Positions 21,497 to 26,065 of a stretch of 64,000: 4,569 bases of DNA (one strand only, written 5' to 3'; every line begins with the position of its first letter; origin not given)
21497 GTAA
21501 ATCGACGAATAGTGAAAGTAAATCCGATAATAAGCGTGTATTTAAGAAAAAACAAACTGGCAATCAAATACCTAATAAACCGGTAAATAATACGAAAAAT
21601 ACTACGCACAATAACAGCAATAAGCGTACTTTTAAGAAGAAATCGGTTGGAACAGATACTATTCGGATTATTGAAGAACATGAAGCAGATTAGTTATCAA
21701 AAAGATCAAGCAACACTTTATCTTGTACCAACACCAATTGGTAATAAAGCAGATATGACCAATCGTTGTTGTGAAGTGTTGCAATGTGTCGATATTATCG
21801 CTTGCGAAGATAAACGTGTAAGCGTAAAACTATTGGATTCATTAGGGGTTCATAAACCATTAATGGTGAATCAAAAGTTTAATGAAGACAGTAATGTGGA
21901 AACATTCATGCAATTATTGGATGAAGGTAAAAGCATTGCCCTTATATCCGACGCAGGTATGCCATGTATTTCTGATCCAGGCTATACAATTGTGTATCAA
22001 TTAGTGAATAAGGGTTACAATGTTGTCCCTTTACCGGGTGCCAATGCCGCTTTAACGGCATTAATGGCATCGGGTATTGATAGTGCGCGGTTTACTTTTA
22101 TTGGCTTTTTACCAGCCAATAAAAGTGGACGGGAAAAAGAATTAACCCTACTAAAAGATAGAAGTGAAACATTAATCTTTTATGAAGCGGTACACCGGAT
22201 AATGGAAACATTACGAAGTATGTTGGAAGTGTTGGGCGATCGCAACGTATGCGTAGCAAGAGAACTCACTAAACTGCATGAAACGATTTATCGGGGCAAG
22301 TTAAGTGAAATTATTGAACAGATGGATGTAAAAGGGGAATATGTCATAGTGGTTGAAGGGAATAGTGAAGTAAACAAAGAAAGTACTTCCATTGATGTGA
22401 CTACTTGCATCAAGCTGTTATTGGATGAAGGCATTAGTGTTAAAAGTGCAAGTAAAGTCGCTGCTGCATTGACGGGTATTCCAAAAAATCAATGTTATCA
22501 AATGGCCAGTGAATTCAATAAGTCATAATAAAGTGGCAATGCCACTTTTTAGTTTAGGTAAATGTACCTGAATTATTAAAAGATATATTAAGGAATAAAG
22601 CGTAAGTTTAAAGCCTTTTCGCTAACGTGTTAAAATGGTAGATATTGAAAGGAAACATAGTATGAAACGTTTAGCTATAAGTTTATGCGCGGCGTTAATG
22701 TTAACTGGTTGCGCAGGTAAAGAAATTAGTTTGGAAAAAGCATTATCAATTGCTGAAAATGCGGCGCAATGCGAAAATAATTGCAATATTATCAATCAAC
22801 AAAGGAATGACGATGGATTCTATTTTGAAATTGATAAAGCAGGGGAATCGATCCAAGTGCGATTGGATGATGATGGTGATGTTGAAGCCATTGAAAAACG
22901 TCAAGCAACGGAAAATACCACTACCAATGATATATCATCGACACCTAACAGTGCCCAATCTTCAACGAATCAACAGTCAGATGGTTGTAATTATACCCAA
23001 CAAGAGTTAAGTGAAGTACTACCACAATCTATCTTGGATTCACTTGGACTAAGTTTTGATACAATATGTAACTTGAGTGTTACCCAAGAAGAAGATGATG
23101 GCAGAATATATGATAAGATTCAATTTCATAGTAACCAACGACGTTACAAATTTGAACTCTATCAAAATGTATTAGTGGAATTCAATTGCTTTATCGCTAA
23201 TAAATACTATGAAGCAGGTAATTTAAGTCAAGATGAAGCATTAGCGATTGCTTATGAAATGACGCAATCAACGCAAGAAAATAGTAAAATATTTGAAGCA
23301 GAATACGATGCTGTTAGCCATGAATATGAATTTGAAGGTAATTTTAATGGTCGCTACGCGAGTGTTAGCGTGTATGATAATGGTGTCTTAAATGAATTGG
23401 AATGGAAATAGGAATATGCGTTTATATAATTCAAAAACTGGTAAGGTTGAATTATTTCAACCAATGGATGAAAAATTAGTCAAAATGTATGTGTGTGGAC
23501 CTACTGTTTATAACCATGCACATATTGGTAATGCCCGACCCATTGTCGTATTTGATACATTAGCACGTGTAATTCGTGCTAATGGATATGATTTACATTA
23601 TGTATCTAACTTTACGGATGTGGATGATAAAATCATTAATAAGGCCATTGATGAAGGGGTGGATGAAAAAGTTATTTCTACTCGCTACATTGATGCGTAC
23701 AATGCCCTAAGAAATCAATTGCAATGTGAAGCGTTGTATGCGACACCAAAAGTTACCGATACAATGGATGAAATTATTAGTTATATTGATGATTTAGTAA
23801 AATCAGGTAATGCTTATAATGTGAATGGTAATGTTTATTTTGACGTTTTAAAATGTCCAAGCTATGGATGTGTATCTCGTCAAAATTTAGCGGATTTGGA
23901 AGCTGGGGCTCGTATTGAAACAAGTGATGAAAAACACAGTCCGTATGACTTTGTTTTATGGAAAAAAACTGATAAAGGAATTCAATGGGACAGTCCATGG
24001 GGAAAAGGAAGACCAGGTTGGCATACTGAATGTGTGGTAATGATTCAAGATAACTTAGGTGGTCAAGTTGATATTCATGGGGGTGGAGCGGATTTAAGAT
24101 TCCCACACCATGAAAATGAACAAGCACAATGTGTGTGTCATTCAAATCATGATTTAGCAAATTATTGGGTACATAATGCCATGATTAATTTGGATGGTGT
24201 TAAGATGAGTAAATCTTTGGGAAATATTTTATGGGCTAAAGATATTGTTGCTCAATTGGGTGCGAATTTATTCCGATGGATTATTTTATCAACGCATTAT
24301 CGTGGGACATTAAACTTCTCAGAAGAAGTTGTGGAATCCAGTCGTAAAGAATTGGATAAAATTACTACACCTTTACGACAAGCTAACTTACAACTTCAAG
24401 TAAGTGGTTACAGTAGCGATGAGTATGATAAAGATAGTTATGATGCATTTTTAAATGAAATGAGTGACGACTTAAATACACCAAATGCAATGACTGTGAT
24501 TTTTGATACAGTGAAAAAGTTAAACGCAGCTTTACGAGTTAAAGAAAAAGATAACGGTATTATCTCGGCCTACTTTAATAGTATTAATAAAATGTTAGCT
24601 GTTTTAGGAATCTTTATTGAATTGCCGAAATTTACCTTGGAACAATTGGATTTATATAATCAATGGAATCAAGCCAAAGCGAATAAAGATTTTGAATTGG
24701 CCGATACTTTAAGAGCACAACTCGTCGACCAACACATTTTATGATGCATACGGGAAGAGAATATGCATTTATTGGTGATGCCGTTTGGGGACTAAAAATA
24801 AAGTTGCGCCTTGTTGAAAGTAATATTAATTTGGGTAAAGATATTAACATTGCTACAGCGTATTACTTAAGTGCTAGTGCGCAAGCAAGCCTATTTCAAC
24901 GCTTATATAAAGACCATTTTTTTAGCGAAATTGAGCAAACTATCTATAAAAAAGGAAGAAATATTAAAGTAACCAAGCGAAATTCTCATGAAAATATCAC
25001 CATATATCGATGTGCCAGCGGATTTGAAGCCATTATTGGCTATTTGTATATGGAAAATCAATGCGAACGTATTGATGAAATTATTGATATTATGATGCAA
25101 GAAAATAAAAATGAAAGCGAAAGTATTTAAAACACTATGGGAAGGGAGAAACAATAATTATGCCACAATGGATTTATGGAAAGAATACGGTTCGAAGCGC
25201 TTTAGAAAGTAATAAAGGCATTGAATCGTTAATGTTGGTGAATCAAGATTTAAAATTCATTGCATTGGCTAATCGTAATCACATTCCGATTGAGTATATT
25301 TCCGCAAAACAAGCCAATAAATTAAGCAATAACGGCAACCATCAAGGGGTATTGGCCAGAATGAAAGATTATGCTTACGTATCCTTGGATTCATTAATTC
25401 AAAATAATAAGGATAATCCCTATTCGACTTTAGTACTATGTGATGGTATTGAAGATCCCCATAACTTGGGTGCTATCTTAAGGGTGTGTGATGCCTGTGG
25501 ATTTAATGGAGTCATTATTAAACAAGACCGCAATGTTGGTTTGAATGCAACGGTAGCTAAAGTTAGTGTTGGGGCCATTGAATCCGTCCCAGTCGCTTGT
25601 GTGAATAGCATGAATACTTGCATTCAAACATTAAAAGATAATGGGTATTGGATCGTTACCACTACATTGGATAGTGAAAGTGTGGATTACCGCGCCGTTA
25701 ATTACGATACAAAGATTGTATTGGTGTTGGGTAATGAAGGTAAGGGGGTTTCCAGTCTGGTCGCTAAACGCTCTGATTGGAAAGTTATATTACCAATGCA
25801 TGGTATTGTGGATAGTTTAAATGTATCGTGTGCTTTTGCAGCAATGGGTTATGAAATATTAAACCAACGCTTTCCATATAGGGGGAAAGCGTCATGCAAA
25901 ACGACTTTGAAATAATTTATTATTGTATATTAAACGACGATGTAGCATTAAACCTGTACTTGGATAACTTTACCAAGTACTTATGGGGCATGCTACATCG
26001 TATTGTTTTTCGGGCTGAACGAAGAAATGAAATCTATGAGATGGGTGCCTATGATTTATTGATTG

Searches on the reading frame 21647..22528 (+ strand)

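Call 95: search_protein_families(library=pfam, proteins=[window:21647-22528:+], max_evalue=0.00001)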
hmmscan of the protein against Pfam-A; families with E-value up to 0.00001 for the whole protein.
window:21647-22528:+ (293 aa): 2 families
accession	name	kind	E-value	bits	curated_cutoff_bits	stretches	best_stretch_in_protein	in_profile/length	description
PF00590.25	TP_methylase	-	2.2e-29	103.4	27.8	1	23-222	1-211/212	Tetrapyrrole (Corrin/Porphyrin) Methylases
PF23016.2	RsmI_C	-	2.8e-08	33.9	27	1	249-287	5-42/46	RsmI C-terminal HTH domain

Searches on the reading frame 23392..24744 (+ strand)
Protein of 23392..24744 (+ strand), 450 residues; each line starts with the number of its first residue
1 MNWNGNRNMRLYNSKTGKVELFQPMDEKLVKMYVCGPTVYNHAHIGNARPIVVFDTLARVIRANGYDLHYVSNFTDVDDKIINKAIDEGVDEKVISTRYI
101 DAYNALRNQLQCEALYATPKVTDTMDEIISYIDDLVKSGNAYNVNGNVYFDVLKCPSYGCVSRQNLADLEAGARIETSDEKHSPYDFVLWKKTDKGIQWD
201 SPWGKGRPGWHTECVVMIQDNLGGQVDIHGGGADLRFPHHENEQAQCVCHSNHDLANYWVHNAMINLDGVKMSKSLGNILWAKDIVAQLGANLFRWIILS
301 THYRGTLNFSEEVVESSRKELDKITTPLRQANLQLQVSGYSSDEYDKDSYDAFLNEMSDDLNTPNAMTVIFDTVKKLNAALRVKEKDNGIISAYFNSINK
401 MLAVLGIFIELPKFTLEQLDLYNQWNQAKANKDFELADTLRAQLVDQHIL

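Call 95: search_protein_families(library=pfam, proteins=[window:23392-24744:+], max_evalue=0.00001)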
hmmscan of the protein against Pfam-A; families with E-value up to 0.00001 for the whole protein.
window:23392-24744:+ (450 aa): 4 families
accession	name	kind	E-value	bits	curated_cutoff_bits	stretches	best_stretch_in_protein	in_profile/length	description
PF01406.26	tRNA-synt_1e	-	3.4e-116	388.3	27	1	22-317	2-299/301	tRNA synthetases class I (C) catalytic domain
PF09190.17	DALR_2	-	5e-13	49.8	22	1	352-408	1-56/57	DALR domain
PF09334.17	tRNA-synt_1g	-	2.4e-10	40.2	20.1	0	254-303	310-359/391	tRNA synthetases class I (M)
PF00133.28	tRNA-synt_1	-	1.1e-08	34.7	22.7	1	259-309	363-413/414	tRNA synthetases class I (I, L, M and V)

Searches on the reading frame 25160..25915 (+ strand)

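Call 95: search_protein_families(library=pfam, proteins=[window:25160-25915:+], max_evalue=0.00001)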
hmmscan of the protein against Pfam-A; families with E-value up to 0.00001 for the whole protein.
window:25160-25915:+ (251 aa): 2 families
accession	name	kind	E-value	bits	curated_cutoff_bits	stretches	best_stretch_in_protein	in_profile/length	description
PF00588.24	SpoU_methylase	-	3.9e-38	131.2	29.7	1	91-229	3-140/142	SpoU rRNA Methylase family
PF08032.17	SpoU_sub_bind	-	9.2e-15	55.2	22.8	1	4-73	1-75/76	RNA 2'-O ribose methyltransferase substrate binding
